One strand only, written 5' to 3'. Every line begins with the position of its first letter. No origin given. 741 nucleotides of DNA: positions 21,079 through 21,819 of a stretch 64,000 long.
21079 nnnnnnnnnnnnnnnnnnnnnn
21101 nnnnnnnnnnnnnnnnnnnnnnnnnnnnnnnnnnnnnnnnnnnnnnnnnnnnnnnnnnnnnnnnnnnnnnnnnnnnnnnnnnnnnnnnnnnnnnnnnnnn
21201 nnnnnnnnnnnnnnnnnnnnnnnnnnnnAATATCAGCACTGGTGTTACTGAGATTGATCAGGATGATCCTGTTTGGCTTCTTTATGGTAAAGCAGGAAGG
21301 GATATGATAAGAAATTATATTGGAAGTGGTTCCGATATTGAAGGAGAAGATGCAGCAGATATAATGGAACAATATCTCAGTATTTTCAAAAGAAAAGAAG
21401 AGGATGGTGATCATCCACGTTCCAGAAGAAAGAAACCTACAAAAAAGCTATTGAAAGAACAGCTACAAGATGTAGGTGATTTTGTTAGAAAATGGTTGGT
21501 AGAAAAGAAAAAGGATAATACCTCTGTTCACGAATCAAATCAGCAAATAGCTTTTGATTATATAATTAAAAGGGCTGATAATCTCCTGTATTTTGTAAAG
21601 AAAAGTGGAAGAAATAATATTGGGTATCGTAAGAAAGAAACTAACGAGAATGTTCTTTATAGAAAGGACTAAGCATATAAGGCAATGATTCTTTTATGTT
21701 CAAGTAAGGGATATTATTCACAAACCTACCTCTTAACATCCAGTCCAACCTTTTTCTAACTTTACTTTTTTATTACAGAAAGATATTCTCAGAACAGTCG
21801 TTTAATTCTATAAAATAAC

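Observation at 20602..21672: Canonical GGDEF diguanylate cyclase with intact I-site in an archaeal context, carrying a ~100-aa insertion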

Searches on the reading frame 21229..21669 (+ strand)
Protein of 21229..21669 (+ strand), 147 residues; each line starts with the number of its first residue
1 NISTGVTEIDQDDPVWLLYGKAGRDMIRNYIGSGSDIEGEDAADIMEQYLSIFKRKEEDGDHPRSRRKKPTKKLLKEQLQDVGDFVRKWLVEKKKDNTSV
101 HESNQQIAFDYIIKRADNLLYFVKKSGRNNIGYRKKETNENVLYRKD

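Call 20: search_protein_representatives(protein=window:21229-21669:+)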
Query: 147 residues. Proteins with E-value up to 0.001 (for the whole library): 9; up to 1e-10: 5; up to 1e-30: 1. The best 9 are listed.
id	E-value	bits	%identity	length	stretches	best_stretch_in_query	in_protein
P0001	3.5e-90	315.8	99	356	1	1-147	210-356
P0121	9.8e-21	90.7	39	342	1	2-144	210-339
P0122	4.4e-18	82.1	36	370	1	3-137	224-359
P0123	1.5e-14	70.6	37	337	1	2-135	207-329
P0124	1.8e-11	60.6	30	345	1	2-136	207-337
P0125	2.5e-09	53.7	30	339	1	2-136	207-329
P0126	2.1e-08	50.7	37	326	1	2-136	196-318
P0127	1.7e-07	47.8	36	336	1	2-137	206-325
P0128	9.3e-04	35.7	30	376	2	3-97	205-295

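Call 26: find_related_loci(query=A3, collection=genome_contigs, flank=10000)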
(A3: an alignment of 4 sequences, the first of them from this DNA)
Query A3 (147 aa) in genome_contigs; peptide patterns used: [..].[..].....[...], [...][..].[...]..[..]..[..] (x = any residue, [..] = any of these).
29 stretches matched a pattern; 1 encode a relative of the query (tblastn E <= 1e-3); 1 distinct loci.
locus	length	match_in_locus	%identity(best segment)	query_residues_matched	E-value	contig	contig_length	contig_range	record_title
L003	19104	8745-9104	29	2-133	2e-17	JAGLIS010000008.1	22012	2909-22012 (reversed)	MAG: Candidatus Pacearchaeota archaeon isolate RS_3_14 ROV157_3.bin.14.fa_8, whole genome shotgun sequence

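Call 45: find_homologous_proteins(query=A2, max_evalue=0.001)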
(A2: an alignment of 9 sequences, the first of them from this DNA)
Query A2 (9 sequences): 1051 candidates shared short words with the query, none scored E <= 0.001.

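Call 47: list_cluster_members(proteins=[P0121, P0122, P0123, P0124, P0125, P0126, P0127, P0128, P0002])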
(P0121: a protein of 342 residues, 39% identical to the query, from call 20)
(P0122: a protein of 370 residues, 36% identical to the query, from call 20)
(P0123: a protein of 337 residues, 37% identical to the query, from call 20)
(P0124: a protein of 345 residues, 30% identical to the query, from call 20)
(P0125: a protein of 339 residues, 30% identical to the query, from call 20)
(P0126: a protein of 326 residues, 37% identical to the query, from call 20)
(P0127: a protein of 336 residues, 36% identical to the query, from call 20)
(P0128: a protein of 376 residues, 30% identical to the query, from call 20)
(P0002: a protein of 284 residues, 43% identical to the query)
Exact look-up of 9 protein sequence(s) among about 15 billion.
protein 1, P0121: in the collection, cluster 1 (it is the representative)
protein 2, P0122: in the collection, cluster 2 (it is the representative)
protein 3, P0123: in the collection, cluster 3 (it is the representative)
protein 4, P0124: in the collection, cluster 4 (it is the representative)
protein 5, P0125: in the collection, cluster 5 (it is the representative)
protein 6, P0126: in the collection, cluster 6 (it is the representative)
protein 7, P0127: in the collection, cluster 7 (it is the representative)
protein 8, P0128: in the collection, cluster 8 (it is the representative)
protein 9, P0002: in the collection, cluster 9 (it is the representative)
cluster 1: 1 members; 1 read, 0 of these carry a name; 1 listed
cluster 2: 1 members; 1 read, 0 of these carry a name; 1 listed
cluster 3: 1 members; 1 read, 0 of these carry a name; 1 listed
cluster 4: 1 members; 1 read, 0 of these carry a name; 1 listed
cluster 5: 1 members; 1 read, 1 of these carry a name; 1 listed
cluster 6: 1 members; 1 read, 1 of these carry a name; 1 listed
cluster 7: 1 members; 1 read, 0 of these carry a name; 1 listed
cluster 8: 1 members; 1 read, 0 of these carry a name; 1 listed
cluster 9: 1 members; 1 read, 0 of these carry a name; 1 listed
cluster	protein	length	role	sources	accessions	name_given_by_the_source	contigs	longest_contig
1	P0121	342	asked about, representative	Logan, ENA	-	-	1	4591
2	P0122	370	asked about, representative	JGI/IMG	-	-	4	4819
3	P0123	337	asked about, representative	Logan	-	-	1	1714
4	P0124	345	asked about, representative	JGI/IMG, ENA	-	-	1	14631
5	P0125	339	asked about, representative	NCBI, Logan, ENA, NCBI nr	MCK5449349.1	GGDEF domain-containing protein [Candidatus Pacearchaeota archaeon]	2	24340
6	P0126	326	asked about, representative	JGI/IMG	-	diguanylate cyclase (GGDEF)-like protein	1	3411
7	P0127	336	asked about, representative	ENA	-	-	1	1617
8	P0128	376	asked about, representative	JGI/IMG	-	-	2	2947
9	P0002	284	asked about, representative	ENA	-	-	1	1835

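Call 48: find_encoding_contigs(protein=P0124, flank=10000)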
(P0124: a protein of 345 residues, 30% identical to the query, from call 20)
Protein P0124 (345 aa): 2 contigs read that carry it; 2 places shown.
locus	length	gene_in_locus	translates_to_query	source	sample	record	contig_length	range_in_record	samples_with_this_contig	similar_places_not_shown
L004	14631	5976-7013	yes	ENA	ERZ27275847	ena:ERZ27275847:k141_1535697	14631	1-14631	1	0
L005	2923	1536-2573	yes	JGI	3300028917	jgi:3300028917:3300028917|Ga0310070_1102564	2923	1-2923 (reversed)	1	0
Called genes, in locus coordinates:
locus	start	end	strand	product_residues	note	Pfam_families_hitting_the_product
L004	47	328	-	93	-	-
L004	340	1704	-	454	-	PF02881:SRP54_N, PF13401:AAA_22 (faint), PF00448:SRP54, PF01656:CbiA (weak), PF02978:SRP_SPB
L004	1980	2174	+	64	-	PF00037:Fer4 (faint), PF13459:Fer4_15 (weak), PF13370:Fer4_13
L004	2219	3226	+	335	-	-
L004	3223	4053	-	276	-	-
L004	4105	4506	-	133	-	PF13404:HTH_AsnC-type, PF13412:HTH_24, PF01037:AsnC_trans_reg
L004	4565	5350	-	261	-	PF01513:NAD_kinase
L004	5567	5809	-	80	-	-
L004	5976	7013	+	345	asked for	PF00990:GGDEF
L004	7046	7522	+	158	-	-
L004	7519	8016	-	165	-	-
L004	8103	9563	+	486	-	PF01323:DSBA (faint)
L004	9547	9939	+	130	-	PF01597:GCV_H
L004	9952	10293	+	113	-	PF02627:CMD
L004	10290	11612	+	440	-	PF01134:GIDA (faint), PF01266:DAO (faint), PF02254:TrkA_N (faint), PF03486:HI0933_like (faint), PF07992:Pyr_redox_2, PF13738:Pyr_redox_3, PF00070:Pyr_redox, PF02852:Pyr_redox_dim, +2 more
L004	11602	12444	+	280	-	PF04055:Radical_SAM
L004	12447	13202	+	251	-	PF21948:LplA-B_cat, PF03099:BPL_LplA_LipB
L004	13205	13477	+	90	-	PF10437:Lip_prot_lig_C (weak)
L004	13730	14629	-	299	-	?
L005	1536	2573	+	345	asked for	PF00990:GGDEF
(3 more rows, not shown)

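Call 49: find_encoding_contigs(protein=P0121, flank=10000)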
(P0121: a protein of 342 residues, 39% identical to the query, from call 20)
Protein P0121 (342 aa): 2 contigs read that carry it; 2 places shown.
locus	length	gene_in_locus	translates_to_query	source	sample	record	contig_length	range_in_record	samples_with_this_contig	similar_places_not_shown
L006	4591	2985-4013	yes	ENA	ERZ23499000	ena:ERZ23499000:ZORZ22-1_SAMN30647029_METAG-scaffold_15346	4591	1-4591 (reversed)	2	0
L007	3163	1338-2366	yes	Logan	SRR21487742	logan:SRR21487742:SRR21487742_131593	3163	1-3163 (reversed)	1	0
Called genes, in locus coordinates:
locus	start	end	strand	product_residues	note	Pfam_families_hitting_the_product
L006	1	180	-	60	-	?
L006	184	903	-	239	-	-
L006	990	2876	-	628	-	PF00270:DEAD (faint), PF04851:ResIII, PF13307:Helicase_C_2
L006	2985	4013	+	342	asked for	PF00990:GGDEF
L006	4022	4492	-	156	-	-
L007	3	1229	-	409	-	?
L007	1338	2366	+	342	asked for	PF00990:GGDEF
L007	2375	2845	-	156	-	-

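Call 50: find_encoding_contigs(protein=P0122, flank=10000)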
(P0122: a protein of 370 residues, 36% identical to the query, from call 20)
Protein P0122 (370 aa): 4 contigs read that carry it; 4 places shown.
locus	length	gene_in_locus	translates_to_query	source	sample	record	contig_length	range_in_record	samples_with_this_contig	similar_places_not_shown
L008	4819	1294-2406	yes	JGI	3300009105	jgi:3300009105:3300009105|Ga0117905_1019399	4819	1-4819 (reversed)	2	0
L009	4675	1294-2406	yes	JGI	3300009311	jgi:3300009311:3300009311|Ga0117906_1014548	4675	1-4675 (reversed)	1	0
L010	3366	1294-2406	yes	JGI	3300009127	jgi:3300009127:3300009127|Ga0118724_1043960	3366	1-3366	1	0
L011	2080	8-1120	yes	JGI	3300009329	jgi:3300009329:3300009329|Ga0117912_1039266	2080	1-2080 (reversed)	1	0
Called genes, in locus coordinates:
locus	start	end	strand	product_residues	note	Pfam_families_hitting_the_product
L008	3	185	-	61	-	?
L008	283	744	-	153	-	-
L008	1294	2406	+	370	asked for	PF00990:GGDEF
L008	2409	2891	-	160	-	PF14385:DUF4416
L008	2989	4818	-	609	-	?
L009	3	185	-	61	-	?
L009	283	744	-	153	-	-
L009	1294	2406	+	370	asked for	PF00990:GGDEF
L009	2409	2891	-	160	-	PF14385:DUF4416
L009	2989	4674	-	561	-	?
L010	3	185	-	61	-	?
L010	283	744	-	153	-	-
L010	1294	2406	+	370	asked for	PF00990:GGDEF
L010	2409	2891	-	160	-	PF14385:DUF4416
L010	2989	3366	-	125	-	?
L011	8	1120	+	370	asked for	PF00990:GGDEF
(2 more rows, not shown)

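Call 51: search_solved_structures(query=L004:340-1704:-, max_evalue=1e-20)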
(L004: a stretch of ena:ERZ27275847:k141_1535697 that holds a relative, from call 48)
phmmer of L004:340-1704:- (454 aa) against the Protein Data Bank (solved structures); distinct sequences matched with E-value up to 1e-20: 72 (the best 60 are shown).
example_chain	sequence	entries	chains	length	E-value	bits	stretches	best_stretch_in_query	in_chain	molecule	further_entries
3dm5_A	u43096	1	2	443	3.2e-131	441.4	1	1-436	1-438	Signal recognition 54 kDa protein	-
3ndb_B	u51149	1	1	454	2.6e-116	392.3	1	3-431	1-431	Signal recognition 54 kDa protein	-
2v3c_C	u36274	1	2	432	8.3e-116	390.7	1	3-425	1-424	SIGNAL RECOGNITION 54 KDA PROTEIN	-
1qzw_A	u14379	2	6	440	1.1e-109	370.5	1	10-428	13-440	Signal recognition 54 kDa protein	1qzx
3kl4_A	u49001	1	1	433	1.4e-109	370.2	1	10-428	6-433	Signal recognition 54 kDa protein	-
7epk_A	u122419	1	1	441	1.1e-104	354.1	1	11-433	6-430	Signal recognition particle 54 kDa protein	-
7o5b_g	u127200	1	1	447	4e-87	296.2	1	4-434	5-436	Signal recognition particle protein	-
5l3q_A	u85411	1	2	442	3.8e-85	289.7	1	1-429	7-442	Signal recognition particle 54 kDa protein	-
2j37_W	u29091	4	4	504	5e-85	289.3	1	1-429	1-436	SIGNAL RECOGNITION PARTICLE 54 KDA PROTEIN (SRP54) | Signal recognition particle 54 kDa protein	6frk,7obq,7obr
4ue5_D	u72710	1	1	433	2.2e-84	287.2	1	1-425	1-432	SIGNAL RECOGNITION PARTICLE 54 KDA PROTEIN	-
7nfx_x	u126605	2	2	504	7.5e-84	285.4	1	1-429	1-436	Signal recognition particle 54 kDa protein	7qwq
6r6g_AB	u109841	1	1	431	8.1e-84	285.3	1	6-427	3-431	Signal recognition particle 54 kDa protein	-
2iy3_A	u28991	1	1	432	2.5e-82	280.4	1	5-428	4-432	Signal recognition particle protein,Signal recognition particle 54 kDa protein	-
1j8m_F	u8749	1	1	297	7.9e-79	268.9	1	5-291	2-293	SIGNAL RECOGNITION 54 KDA PROTEIN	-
1j8y_F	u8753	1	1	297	4.1e-78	266.5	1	5-291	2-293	SIGNAL RECOGNITION 54 KDA PROTEIN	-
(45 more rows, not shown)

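Call 52: search_protein_families(library=pfam, proteins=[L008:2989-4818:-, L008:283-744:-, L008:2409-2891:-, L006:4022-4492:-, L006:184-903:-, L003:9149-9628:-, L004:7046-7522:+, L004:7519-8016:-, L004:2219-3226:+, L004:3223-4053:-], max_evalue=0.001)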
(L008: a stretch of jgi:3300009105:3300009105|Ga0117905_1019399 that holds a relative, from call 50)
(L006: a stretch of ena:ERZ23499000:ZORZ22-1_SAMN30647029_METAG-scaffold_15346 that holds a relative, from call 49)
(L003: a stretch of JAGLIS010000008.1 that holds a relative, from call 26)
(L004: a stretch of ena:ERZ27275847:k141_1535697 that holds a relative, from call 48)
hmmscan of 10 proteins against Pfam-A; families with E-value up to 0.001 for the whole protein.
L008:2989-4818:- (609 aa): 4 families
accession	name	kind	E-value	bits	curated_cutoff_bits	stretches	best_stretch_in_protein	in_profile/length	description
PF21280.2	Helicase_dom4_arc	-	8e-32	110.2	27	1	407-531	2-125/125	Archaeal helicase, domain 4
PF14890.11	Intein_splicing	-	2.3e-08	34.4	35.8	1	125-211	103-155/155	Intein splicing domain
PF20470.4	HTH_61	-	1.3e-05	25.9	24.3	1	259-351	1-91/92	Helix-turn-helix domain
PF14520.12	HHH_5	-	0.0002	22.2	27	1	538-586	3-53/57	Helix-hairpin-helix domain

L008:283-744:- (153 aa): 1 family
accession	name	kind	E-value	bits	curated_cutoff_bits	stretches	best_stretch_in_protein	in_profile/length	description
PF20379.3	DUF6674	-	0.00059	20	28.5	1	23-103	17-95/251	Family of unknown function (DUF6674)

L008:2409-2891:- (160 aa): 1 family
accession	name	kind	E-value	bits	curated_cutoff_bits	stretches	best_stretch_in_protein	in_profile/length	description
PF14385.11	DUF4416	-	2e-41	142.1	27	1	5-158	4-157/162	Domain of unknown function (DUF4416)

L006:4022-4492:- (156 aa): 0 families

L006:184-903:- (239 aa): 0 families

L003:9149-9628:- (159 aa): 0 families

L004:7046-7522:+ (158 aa): 0 families

L004:7519-8016:- (165 aa): 1 family
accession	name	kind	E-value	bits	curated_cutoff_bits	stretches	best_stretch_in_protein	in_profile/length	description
PF24034.1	DUF7343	-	1.6e-05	25.1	27.6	1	98-156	3-61/62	Domain of unknown function (DUF7343)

L004:2219-3226:+ (335 aa): 0 families

L004:3223-4053:- (276 aa): 0 families

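Call 53: predict_structure(alignment_id=A2)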
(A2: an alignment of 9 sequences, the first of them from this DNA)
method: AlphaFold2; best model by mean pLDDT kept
length: 147 residues; sequences in the alignment: 9
mean_pLDDT: 72.9   pTM: 0.64
mean pLDDT of the five models: 72.9, 72.9, 71.4, 71.3, 71.1
residues with pLDDT >= 90: 21; 70-90: 60; 50-70: 53; < 50: 13
segments of 3 or more residues with pLDDT < 50: 1-6, 61-66
pLDDT, mean of each block of 10 residues (from residue 1): 45 80 88 72 77 61 55 87 93 91 87 73 60 61 58
secondary structure, 60 per line:
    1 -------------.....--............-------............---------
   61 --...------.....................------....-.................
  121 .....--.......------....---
elements in order: H14-18 H21-32 H40-51 H72-92 H99-102 H104-119 E120-125 E128-134 E141-144

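Call 57: fold_search(model_id=the predicted structure, library=pdb)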
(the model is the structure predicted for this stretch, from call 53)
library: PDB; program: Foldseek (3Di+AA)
matches with E <= 10: 144; with E <= 0.001: 0
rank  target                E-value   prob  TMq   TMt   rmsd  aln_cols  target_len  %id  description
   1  5t3a                  9.5e-01  0.06  0.17  0.13  18.4       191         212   10  Maedi-Visna virus (MVV) integrase CCD-CTD (residues 60-275) (released 2017-01-18)
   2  6gow_E                1.3e+00  0.10  0.19  0.24  13.4       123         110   15  Crystal structure of the flagellin-FliS complex from Bacillus subtilis crystallized in spacegroup P22121 (released 2018-08-29)
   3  5xef                  1.6e+00  0.11  0.20  0.23  12.3       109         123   12  Crystal structure of flagellar chaperone from bacteria (released 2018-06-27)
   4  8u0g_A                1.6e+00  0.11  0.25  0.18  13.3       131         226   15  Full-length dimer of DNA-Damage Response Protein C from Deinococcus radiodurans - Crystal form xMJ7124 (released 2023-09-06)
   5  6o5b_I                1.9e+00  0.63  0.15  0.22   2.2        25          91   20  Monomer of a cation channel (released 2019-05-22)
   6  1orj_D                2.3e+00  0.07  0.19  0.22  13.2       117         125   14  FLAGELLAR EXPORT CHAPERONE (released 2003-09-16)
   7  7k7z_A                2.5e+00  0.03  0.16  0.05  18.7       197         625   10  Structure of a hit for G Protein Coupled Receptor Kinase 2 (GRK2) Inhibitor for the Potential Treatment of Heart Failu (released 2020-10-28)
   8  5ks8_F                2.7e+00  0.08  0.19  0.08  24.5        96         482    9  Crystal structure of two-subunit pyruvate carboxylase from Methylobacillus flagellatus (released 2016-10-19)
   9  1orj_A                2.8e+00  0.08  0.22  0.25  13.2       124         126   14  FLAGELLAR EXPORT CHAPERONE (released 2003-09-16)
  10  5maw_E                2.8e+00  0.07  0.19  0.23  12.0       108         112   16  Crystal structure of the flagellin-FliS complex from Bacillus subtilis (released 2017-12-20)
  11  3zbh_H                3.0e+00  0.04  0.15  0.21  15.7       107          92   14  Geobacillus thermodenitrificans EsxA crystal form I (released 2012-11-21)
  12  4ynx_B                3.2e+00  0.41  0.15  0.39   2.6        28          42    7  Structure of YdiE from E. coli (released 2015-05-20)
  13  4bpj_A                3.2e+00  0.06  0.23  0.23  13.1       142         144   11  Mcl-1 bound to alpha beta Puma BH3 peptide 3 (released 2014-04-09)
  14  3dms                  3.2e+00  0.04  0.15  0.07  16.0       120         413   11  1.65A crystal structure of isocitrate dehydrogenase from Burkholderia pseudomallei (released 2008-07-15)
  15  5uum_A                3.3e+00  0.06  0.20  0.19  12.8       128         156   11  Human Mcl-1 in complex with a Bfl-1-specific selected peptide (released 2017-06-21)
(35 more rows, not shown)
